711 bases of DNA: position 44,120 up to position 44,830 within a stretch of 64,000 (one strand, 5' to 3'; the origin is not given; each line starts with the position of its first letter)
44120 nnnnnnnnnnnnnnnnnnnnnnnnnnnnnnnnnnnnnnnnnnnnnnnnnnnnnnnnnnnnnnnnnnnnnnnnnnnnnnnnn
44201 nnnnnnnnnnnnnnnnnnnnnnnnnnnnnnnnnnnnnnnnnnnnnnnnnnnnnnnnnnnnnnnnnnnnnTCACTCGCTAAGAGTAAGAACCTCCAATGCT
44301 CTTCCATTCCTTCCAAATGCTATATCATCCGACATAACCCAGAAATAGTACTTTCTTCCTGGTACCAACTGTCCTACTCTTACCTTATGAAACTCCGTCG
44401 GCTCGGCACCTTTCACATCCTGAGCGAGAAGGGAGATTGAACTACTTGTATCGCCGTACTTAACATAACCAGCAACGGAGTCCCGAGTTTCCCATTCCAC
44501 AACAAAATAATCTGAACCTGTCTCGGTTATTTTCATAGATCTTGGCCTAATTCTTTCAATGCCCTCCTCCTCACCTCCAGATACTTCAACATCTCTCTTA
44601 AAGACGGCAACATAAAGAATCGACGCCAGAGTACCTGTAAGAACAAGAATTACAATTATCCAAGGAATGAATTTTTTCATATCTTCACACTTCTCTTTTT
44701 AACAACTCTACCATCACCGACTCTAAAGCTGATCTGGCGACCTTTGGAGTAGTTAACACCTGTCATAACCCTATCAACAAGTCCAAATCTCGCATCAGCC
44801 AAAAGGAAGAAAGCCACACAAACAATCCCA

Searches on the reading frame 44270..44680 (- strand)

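Call 9: search_protein_families(library=pfam, proteins=[window:44270-44680:-], max_evalue=0.001)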
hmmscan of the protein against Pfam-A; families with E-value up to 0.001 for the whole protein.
window:44270-44680:- (136 aa): 2 families
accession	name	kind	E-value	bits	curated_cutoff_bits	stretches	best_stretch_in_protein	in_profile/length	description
PF16656.11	Pur_ac_phosph_N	-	2.1e-06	28.7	30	1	48-119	3-82/93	Purple acid Phosphatase, N-terminal domain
PF00041.27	fn3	-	0.00023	21.7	25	1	46-116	3-67/84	Fibronectin type III domain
